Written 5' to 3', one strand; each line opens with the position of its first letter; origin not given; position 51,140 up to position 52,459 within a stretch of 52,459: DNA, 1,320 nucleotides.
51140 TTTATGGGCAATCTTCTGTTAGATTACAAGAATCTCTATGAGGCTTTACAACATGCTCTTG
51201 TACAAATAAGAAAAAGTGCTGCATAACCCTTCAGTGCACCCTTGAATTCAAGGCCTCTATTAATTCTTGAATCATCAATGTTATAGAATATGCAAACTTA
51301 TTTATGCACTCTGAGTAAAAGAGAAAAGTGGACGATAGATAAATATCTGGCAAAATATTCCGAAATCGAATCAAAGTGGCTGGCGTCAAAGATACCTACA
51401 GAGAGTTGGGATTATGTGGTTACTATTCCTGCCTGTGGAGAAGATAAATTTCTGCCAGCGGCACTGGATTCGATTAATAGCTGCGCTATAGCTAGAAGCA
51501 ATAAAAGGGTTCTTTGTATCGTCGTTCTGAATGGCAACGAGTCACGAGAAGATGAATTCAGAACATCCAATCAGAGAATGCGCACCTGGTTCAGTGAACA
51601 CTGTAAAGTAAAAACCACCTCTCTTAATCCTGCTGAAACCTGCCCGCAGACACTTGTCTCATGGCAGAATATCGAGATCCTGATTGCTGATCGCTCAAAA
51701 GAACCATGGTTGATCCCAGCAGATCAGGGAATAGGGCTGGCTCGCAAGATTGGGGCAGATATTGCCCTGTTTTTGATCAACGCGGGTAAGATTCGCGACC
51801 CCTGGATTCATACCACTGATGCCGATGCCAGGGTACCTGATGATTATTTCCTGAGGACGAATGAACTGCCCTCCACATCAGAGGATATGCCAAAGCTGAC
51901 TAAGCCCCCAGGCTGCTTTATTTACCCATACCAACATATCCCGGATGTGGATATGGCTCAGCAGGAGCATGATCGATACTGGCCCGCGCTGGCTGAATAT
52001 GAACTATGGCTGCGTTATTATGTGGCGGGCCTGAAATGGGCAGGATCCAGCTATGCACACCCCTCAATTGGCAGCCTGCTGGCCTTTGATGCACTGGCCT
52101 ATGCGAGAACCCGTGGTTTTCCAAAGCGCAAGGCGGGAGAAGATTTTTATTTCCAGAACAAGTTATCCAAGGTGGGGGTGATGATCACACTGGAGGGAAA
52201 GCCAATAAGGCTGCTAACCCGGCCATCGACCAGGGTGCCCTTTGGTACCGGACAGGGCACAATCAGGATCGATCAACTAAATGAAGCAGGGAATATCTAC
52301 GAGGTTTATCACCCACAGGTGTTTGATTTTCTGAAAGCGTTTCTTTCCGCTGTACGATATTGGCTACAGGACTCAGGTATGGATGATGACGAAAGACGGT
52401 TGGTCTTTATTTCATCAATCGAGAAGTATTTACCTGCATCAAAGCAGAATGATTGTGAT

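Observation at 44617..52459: Candidate undescribed envelope module: a PDZ-AAA+ membrane regulator facing anchored small proteins, a PDZ-M48 peptidase, an acyl-aminotransferase fusion and a GT2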

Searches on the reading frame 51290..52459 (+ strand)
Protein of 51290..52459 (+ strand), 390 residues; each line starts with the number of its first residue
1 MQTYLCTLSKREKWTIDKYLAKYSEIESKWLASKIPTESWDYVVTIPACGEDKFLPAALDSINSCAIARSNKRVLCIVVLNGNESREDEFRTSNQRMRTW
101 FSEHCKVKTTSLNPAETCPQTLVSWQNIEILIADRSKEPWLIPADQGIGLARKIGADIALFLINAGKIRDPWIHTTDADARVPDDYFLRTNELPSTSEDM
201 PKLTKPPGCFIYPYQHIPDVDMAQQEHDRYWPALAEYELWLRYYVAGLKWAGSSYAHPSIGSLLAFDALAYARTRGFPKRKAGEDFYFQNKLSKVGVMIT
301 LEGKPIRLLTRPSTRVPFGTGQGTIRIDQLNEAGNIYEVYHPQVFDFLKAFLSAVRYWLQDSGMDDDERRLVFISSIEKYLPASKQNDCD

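Call 5: search_protein_families(library=ncbifam, proteins=[window:51290-52459:+], max_evalue=0.01)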
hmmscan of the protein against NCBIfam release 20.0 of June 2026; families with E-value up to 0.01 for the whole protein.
window:51290-52459:+ (390 aa): 0 families

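Call 6: search_protein_families(library=pfam, proteins=[window:51290-52459:+], max_evalue=1)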
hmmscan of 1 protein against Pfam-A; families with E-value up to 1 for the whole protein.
window:51290-52459:+ (390 aa): 1 family
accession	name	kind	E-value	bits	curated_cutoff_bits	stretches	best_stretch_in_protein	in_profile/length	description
PF13632.12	Glyco_trans_2_3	-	0.0057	16.9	27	1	172-297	1-111/198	Glycosyl transferase family group 2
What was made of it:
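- On Glycosyltransferase family 2: Glyco_trans_2_3 at 16.9 bits (cutoff 27, E=0.006) (call 6).
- Checked: The 'GT2' call rests on Glyco_trans_2_3 at E=0.006 and 16.9 bits, below the cutoff of 27 (call 6).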

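Call 27: find_homologous_proteins(query=window:51290-52459:+)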
Query window:51290-52459:+ (390 aa): 6136 proteins with E <= 0.001 among 8000 candidates; the best 120 are listed.
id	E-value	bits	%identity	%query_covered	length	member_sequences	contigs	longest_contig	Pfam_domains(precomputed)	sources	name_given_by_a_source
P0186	9.2e-211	718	77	100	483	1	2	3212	-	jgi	jgi:hypothetical protein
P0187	2.8e-206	703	77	100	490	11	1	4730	-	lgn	-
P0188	6.3e-202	689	75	100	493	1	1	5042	-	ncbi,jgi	-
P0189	2.4e-196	670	74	97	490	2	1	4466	-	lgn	-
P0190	4.0e-196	670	74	98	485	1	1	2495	-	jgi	-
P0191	8.6e-194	662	75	97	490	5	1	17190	-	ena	-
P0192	1.9e-185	634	71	97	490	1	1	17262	-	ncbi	ncbi:MAG: hypothetical protein ACN4GR_03715 [Arenicellales bacterium]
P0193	4.6e-180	617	69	97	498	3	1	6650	-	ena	-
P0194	8.9e-176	603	68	97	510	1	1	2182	-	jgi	jgi:hypothetical protein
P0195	2.5e-175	601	67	97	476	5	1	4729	-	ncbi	-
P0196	2.6e-175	601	68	96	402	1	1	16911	-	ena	-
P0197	2.0e-173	595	66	99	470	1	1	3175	-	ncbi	-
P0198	4.4e-170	584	65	97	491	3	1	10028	-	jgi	jgi:hypothetical protein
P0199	1.3e-169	582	65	97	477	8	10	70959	-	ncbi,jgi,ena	jgi:hypothetical protein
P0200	5.8e-168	577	65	97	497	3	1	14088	-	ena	-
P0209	1.0e-162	560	64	96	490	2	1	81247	-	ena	-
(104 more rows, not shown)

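Call 28: find_encoding_contigs(protein=P0191, flank=10000, max_places=1)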
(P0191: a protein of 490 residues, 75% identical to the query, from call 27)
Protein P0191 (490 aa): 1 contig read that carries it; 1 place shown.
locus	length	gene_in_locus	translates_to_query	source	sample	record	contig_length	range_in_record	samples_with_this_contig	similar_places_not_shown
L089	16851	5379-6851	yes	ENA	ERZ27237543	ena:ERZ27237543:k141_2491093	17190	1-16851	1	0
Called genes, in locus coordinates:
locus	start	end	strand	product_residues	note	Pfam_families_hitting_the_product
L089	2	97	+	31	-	?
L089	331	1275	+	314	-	PF13505:OMP_b-brl, PF00691:OmpA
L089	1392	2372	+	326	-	PF00990:GGDEF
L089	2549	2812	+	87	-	-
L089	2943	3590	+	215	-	PF03243:MerB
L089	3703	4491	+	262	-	PF01738:DLH, PF12146:Hydrolase_4 (faint), PF00326:Peptidase_S9 (faint), PF08840:BAAT_C (faint)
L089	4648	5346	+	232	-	PF01323:DSBA (faint)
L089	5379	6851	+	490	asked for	-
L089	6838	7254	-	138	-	PF13511:DUF4124 (weak)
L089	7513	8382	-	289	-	PF15916:DUF4743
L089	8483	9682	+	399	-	PF22660:RS_preATP-grasp-like, PF01370:Epimerase (faint), PF02222:ATP-grasp, PF07478:Dala_Dala_lig_C, PF21244:PurT_C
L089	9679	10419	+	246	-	PF00535:Glycos_transf_2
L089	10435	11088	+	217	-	PF02698:DUF218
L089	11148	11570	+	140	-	-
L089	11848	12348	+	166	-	PF09411:PagL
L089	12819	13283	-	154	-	PF06146:PsiE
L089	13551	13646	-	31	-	-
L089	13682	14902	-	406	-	PF00999:Na_H_Exchanger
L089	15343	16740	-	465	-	PF03150:CCP_MauG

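Call 29: find_encoding_contigs(protein=P0209, flank=10000, max_places=1)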
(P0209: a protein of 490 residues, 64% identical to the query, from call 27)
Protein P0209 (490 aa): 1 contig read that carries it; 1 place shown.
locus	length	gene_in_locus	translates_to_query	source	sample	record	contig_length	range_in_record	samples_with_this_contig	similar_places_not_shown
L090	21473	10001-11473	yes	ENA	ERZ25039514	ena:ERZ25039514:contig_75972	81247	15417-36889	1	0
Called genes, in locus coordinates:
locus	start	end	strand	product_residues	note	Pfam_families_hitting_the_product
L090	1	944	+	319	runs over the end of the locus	PF12974:Phosphonate-bd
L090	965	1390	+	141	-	-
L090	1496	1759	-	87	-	-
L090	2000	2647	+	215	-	PF03243:MerB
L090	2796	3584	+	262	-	PF01738:DLH, PF12146:Hydrolase_4 (faint), PF00326:Peptidase_S9 (faint), PF08840:BAAT_C (faint)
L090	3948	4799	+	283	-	PF05116:S6PP (faint), PF08282:Hydrolase_3 (weak)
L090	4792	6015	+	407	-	-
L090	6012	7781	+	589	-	PF00128:Alpha-amylase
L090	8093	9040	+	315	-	-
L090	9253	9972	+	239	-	PF01323:DSBA (faint)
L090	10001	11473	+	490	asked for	-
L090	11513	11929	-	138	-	PF13511:DUF4124 (weak)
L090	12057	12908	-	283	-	PF15916:DUF4743, PF00293:NUDIX (weak)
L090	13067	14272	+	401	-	PF22660:RS_preATP-grasp-like, PF01370:Epimerase (weak), PF02222:ATP-grasp, PF02786:CPSase_L_D2 (weak), PF07478:Dala_Dala_lig_C, PF21244:PurT_C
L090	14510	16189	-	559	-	PF00924:MS_channel_2nd, PF21082:MS_channel_3rd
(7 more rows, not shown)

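Call 30: find_encoding_contigs(protein=P0199, flank=10000, max_places=2)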
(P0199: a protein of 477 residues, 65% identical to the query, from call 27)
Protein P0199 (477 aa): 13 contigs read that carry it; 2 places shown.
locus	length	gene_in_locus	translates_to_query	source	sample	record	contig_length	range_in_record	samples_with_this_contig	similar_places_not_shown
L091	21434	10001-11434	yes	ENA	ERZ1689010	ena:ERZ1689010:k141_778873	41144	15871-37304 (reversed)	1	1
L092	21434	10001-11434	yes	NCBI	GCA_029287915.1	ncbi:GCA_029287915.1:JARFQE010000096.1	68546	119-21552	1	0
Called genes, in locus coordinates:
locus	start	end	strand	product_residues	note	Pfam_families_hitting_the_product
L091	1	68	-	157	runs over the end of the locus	-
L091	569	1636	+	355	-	-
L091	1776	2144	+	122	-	-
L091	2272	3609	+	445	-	PF03219:TLC (faint), PF07690:MFS_1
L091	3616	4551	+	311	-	PF00248:Aldo_ket_red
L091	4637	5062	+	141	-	-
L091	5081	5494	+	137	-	PF01894:YjbQ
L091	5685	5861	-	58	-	-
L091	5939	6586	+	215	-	PF03243:MerB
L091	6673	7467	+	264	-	PF01738:DLH, PF12146:Hydrolase_4 (faint), PF00326:Peptidase_S9 (faint), PF08840:BAAT_C (faint)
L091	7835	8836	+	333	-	-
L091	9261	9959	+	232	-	PF01323:DSBA (faint)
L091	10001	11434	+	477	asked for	-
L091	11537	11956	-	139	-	PF13511:DUF4124 (weak)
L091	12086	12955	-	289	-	PF15916:DUF4743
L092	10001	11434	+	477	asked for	-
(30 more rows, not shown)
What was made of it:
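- The GT-like gene sits in a DsbA-like/DUF4124/NUDIX/PurT context in three distinct relatives (four loci; calls 28-30).
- Tried and rejected: Three context look-ups showed a different conserved neighbourhood (calls 28-30).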

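Call 63: search_protein_families(library=pfam, proteins=[L089:4648-5346:+], max_evalue=0.01)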
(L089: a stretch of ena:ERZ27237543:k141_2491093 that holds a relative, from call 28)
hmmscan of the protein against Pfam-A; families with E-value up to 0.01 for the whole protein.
L089:4648-5346:+ (232 aa): 2 families
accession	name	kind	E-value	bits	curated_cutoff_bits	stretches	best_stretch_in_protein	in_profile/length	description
PF01323.26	DSBA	-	2.5e-10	40.9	25.6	2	133-215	107-187/191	DSBA-like thioredoxin domain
PF13743.12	Thioredoxin_5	-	0.0052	17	27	0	130-201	95-166/186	Thioredoxin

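Call 75: search_protein_families(library=padloc, proteins=[window:51290-52459:+], max_evalue=0.001)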
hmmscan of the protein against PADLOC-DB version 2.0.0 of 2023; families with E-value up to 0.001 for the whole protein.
window:51290-52459:+ (390 aa): 0 families
